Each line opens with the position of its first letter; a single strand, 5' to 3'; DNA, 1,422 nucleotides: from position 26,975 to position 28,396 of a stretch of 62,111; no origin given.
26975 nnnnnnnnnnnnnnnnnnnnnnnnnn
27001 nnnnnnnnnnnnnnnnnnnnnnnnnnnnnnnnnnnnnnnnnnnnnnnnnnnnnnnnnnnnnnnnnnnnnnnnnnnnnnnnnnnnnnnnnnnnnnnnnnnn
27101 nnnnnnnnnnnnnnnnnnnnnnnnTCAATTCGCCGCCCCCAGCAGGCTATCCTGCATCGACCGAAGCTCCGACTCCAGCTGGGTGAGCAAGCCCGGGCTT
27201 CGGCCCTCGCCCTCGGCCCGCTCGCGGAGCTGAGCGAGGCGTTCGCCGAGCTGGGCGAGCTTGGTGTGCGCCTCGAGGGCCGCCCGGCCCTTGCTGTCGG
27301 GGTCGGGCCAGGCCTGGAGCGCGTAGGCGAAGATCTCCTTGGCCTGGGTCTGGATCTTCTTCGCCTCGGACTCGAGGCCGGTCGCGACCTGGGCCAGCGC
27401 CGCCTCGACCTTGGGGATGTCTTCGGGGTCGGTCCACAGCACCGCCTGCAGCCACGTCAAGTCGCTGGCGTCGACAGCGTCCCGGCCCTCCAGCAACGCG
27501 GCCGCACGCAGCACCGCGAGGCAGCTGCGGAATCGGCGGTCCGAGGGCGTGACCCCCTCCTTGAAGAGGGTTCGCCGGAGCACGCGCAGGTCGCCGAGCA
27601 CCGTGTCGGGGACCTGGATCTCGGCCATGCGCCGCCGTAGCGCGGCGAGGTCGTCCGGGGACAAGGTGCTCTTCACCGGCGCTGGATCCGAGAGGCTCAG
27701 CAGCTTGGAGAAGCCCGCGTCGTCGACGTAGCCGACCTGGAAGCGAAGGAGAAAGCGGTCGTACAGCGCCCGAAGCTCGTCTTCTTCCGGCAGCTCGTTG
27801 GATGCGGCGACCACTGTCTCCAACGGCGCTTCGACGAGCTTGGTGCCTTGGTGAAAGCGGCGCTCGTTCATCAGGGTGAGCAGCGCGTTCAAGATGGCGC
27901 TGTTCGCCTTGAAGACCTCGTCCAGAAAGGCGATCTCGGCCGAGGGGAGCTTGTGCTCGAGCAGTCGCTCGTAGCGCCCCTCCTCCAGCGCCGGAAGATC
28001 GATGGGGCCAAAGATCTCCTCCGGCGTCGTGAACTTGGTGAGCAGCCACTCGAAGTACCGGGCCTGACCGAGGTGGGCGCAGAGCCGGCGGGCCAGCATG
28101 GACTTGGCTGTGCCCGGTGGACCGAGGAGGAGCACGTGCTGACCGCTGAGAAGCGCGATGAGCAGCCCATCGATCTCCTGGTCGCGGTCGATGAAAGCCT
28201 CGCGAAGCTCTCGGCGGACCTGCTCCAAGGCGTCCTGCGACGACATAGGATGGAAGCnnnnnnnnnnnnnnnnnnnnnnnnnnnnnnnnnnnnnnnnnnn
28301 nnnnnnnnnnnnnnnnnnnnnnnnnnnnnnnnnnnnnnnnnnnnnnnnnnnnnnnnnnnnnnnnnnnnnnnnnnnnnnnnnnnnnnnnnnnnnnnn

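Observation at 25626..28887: Bacterial PLSCR-type scramblase homolog in a tight operon with a RavA-like AAA+ ATPase and a ViaA-like VWA protein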

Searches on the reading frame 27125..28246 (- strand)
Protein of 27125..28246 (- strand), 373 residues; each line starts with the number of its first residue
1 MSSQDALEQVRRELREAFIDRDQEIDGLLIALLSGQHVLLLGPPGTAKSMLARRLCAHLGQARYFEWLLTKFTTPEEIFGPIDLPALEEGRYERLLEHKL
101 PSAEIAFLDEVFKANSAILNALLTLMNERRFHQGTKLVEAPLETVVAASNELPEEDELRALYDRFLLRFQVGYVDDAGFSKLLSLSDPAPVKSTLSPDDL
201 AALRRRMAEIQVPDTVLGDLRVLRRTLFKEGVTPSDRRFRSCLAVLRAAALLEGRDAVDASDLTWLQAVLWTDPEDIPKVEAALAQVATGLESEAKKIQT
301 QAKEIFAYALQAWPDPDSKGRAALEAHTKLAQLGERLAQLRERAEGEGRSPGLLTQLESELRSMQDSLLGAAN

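Call 3: search_protein_families(library=pfam, proteins=[window:27125-28246:-], max_evalue=0.01)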
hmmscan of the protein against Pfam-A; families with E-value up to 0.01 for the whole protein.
window:27125-28246:- (373 aa): 11 families
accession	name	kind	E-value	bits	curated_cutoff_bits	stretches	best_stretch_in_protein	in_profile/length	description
PF20030.5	bpMoxR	-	6.3e-64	215.3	27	1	6-184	2-179/205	MoxR domain in the MoxR-vWA-beta-propeller ternary systems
PF07728.20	AAA_5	-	8.9e-31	107.2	22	1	37-165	1-139/139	AAA domain (dynein-related subfamily)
PF17868.7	AAA_lid_8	-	1.5e-17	63.6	22.8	1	216-283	2-71/72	AAA lid domain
PF00004.35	AAA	-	9e-08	33.1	21.2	1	38-172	1-130/131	ATPase family associated with various cellular activities (AAA)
PF01078.27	Mg_chelatase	-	4.8e-06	26.6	20.3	1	23-66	10-53/207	Magnesium chelatase, subunit ChlI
PF13191.12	AAA_16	-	5.4e-06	27.5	32.6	1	18-127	2-104/167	AAA ATPase domain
PF07726.17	AAA_3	-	6.2e-05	23.3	27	1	37-155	1-116/131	ATPase family associated with various cellular activities (AAA)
PF13401.12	AAA_22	-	0.0021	18.8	27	0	36-127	6-109/130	AAA domain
PF20720.3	nSTAND3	-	0.0056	16.8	27.2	0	34-78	16-57/155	Novel STAND NTPase 3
PF00158.32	Sigma54_activat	-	0.0092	16.1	20.2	0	35-154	22-147/168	Sigma-54 interaction domain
PF12775.13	AAA_7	-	0.0096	15.9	25.8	0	34-65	32-63/181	P-loop containing dynein motor region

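Call 5: search_protein_families(library=ncbifam, proteins=[window:27125-28246:-], max_evalue=0.01)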
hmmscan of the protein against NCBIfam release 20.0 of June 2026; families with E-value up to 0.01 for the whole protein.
window:27125-28246:- (373 aa): 6 families
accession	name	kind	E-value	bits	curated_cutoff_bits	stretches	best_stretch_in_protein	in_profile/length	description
NF010054.0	PRK13531.1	equivalog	9.1e-71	239.4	681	1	9-319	13-333/498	ATPase RavA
NF007365.0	PRK09862.1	equivalog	6.9e-05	21.6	530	1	10-59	186-234/506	YifB family Mg chelatase-like AAA ATPase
TIGR00368.1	TIGR00368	hypoth_equivalog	0.00047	18.9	362.4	1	26-60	202-236/499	YifB family Mg chelatase-like AAA ATPase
TIGR00764.1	lon_rel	equivalog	0.0018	16.9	516.6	1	14-64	16-66/608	ATP-dependent protease LonB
TIGR03922.1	T7SS_EccA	equivalog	0.0047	15.6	466.65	0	27-56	305-333/557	type VII secretion AAA-ATPase EccA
NF047747.1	PrtsmActNtasePan2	equivalog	0.0068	15.7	700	0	8-56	158-206/397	proteasome-activating nucleotidase Pan2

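Call 6: search_protein_families(library=padloc, proteins=[window:27125-28246:-], max_evalue=0.01)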
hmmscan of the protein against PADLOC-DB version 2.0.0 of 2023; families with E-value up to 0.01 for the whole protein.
window:27125-28246:- (373 aa): 1 family
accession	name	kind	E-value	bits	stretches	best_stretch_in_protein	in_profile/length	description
PDLC04140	mad8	-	0.0033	15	1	32-62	24-54/314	mads_8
